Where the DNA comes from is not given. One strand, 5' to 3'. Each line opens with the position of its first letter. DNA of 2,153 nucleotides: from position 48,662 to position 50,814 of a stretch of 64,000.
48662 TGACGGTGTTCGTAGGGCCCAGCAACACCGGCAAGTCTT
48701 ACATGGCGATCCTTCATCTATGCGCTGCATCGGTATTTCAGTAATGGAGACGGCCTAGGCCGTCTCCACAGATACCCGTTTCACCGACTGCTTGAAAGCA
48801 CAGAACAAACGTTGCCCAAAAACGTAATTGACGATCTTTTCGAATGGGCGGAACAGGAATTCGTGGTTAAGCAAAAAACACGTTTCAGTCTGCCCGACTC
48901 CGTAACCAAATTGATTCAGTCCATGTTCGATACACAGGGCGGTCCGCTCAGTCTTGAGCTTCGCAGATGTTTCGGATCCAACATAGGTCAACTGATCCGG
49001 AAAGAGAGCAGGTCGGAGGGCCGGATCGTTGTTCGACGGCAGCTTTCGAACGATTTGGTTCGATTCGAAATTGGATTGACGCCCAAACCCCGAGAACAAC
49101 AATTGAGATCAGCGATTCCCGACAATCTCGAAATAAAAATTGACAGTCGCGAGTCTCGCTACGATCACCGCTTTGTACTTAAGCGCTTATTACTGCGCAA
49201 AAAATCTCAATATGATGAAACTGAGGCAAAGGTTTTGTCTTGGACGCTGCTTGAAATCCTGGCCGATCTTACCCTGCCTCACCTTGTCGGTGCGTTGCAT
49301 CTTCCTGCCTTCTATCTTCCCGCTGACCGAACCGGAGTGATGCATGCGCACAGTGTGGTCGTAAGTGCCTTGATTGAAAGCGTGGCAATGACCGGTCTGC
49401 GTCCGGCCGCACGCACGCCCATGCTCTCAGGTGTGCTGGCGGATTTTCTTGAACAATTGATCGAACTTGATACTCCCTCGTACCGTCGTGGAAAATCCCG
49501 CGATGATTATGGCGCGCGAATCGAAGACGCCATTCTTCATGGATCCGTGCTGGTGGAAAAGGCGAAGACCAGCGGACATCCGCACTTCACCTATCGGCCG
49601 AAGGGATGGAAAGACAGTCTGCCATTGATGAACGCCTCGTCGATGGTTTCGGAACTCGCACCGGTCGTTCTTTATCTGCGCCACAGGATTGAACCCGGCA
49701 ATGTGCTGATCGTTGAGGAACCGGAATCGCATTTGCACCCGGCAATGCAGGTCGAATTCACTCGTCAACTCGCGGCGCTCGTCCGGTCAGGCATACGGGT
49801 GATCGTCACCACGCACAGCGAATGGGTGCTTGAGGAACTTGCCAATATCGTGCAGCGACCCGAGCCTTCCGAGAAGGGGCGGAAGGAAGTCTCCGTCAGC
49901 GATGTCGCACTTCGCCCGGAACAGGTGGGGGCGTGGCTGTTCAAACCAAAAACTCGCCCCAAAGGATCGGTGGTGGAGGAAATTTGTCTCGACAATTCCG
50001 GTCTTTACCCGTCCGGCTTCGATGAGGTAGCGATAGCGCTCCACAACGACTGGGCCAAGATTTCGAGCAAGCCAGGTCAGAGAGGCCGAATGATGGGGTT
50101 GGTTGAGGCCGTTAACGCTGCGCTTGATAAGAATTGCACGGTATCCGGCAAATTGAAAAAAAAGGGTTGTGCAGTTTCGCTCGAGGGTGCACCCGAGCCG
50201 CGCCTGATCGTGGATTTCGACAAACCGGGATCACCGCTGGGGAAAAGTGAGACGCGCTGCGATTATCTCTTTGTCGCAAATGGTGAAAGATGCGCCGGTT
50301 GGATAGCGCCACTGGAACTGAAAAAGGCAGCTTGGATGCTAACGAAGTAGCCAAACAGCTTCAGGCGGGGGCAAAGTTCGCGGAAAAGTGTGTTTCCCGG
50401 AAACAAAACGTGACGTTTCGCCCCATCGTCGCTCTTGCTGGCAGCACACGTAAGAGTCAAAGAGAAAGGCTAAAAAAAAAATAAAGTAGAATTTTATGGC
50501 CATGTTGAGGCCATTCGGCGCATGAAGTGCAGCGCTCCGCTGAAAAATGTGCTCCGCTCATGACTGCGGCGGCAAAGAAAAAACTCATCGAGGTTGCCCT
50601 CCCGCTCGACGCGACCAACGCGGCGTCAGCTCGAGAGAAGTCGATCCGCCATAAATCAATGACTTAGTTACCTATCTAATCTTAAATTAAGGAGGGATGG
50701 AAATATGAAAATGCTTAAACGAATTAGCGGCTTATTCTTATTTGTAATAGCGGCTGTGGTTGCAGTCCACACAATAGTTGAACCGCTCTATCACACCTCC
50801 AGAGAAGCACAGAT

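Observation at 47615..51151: G+C-richer ~2.7-kb foreign insert at the 3' end of tRNA-Ser(GCT), bracketed by diverged direct copies of the tRNA-distal flank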

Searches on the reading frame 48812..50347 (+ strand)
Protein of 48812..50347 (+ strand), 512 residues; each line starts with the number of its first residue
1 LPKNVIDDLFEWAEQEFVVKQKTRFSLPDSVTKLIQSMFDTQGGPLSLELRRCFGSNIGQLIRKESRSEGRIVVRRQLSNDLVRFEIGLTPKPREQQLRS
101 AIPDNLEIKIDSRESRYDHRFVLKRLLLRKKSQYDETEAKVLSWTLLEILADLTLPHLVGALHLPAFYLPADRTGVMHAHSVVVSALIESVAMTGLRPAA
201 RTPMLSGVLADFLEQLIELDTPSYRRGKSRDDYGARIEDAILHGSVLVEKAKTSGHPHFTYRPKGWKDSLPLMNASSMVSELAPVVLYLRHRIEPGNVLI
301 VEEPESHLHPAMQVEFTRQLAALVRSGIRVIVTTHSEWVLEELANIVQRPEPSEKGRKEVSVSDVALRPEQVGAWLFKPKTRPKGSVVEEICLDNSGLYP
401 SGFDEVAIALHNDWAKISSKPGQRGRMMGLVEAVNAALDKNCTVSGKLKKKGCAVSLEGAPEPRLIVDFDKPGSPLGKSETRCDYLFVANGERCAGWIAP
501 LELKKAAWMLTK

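Call 10: search_protein_families(library=pfam, proteins=[window:48812-50347:+], max_evalue=0.01)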
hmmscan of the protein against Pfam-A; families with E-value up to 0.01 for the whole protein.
window:48812-50347:+ (512 aa): 2 families
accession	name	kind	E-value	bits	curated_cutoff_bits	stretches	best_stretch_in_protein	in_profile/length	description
PF13304.12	AAA_21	-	2.2e-13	51.4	27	1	211-336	187-299/304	AAA domain, putative AbiEii toxin, Type IV TA system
PF13175.12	AAA_15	-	2.6e-12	47.5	32.1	1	251-339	280-373/374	AAA ATPase domain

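Call 11: search_protein_families(library=padloc, proteins=[window:48812-50347:+], max_evalue=0.01)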
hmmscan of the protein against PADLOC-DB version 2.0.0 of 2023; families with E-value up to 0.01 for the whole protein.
window:48812-50347:+ (512 aa): 101 families (the best 25 are shown)
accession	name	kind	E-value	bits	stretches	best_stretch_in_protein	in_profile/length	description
PDLC04033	PD-T4-4_A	-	2.5e-26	90.9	1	258-406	287-443/460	-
PDLC04664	PDC-M47A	-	1.7e-21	74.7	1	257-347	283-373/461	-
PDLC03878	NsnB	-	2.5e-18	64.9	1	166-378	114-304/345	-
PDLC04032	PD-T4-4_A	-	4e-16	57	1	262-408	313-456/474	-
PDLC02979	AriA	-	3.6e-14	51.4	1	262-339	290-372/373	-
PDLC02980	AriA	-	1e-13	50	1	224-336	200-299/304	-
PDLC00091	GajA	-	2.2e-10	38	1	291-337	292-339/627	AAA ATPase domain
PDLC00082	GajA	-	2.9e-10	37.2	1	297-340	374-418/694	AAA ATPase domain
PDLC00096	GajA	-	5.4e-10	36.6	1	287-337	279-334/630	AAA ATPase domain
PDLC04214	HEC-02A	-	1.1e-09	36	1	289-350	230-292/338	-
PDLC00303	PtuA1|PtuA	-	1.1e-09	35.9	1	268-339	209-281/386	AAA ATPase domain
PDLC00065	GajA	-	4.7e-09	33.6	1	297-342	335-389/670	AAA ATPase domain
PDLC00064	GajA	-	9.3e-09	32.8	1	297-337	129-170/464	AAA ATPase domain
PDLC00069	GajA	-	9.6e-09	32.2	1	298-337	337-378/687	AAA ATPase domain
PDLC00063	GajA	-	1.1e-08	32.1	1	297-342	346-402/679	AAA ATPase domain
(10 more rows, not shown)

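Call 84: search_protein_representatives(protein=window:48812-50089:+)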
Query: 426 residues. Proteins with E-value up to 0.001 (for the whole library): 6489; up to 1e-10: 3103; up to 1e-30: 897. The best 150 are listed.
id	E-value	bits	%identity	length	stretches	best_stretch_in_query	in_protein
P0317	1.7e-135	468.7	56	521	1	2-420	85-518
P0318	3.7e-132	457.7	57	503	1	16-423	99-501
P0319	6.1e-121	420.8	54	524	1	25-423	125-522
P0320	2.3e-118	412.3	53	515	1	24-424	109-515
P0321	3.3e-118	411.8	61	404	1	102-415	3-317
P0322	4.1e-117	408.2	53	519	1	3-423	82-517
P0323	8.5e-117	407.1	52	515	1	14-420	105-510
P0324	6.2e-116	404.3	73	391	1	1-288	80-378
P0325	6.9e-115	400.8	53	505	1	24-419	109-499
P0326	2.3e-113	395.8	51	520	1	4-423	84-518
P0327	1.9e-111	389.5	51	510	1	19-420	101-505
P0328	2.1e-111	389.3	52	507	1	20-419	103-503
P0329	7.8e-111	387.5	53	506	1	8-420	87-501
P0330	2.1e-110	386.1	52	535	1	1-420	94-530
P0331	7.6e-110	384.2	52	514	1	27-417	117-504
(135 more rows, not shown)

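Call 85: find_encoding_contigs(protein=P0317, flank=8000, max_places=4)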
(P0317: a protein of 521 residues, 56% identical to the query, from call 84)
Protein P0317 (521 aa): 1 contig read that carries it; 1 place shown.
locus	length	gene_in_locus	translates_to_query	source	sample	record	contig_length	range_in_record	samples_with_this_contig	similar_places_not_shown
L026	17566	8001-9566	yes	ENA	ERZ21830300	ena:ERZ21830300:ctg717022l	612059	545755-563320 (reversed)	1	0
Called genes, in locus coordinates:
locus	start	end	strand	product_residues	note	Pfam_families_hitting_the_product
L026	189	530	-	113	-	-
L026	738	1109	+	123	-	-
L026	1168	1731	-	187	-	-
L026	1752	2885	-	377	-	PF10117:McrBC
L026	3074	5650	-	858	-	PF01878:EVE (weak), PF07728:AAA_5, PF28529:McrB_lid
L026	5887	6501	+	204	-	-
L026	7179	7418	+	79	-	-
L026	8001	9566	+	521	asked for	PF13304:AAA_21, PF13175:AAA_15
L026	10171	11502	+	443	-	PF00271:Helicase_C, PF09369:MZB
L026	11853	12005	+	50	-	-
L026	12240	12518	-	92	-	-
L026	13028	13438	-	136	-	PF08808:RES (weak)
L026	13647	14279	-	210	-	PF13532:2OG-FeII_Oxy_2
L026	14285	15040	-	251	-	PF09243:Rsm22 (weak)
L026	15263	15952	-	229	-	PF05014:Nuc_deoxyrib_tr (weak)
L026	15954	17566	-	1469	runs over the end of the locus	PF13156:Mrr_cat_2, PF00270:DEAD (weak), PF04851:ResIII, PF00271:Helicase_C, PF02384:N6_Mtase (weak)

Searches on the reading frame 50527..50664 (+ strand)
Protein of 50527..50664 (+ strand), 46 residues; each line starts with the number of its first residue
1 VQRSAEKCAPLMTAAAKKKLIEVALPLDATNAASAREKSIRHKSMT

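Call 10: search_protein_families(library=pfam, proteins=[window:50527-50664:+], max_evalue=0.01)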
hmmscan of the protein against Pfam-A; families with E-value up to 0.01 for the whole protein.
window:50527-50664:+ (46 aa): 1 family
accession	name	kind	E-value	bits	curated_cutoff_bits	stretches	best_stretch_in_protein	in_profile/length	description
PF06634.17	DUF1156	-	0.002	18.7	24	1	24-43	1-20/73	Protein of unknown function (DUF1156)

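Call 11: search_protein_families(library=padloc, proteins=[window:50527-50664:+], max_evalue=0.01)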
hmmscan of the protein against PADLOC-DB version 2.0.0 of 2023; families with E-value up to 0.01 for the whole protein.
window:50527-50664:+ (46 aa): 2 families
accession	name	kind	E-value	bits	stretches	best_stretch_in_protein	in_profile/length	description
PDLC00661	HmaB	-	5.2e-10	35.8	1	15-42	5-32/973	DNA-adenine methylase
PDLC00660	HmaB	-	8e-10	35.2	1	15-42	6-33/967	DNA-adenine methylase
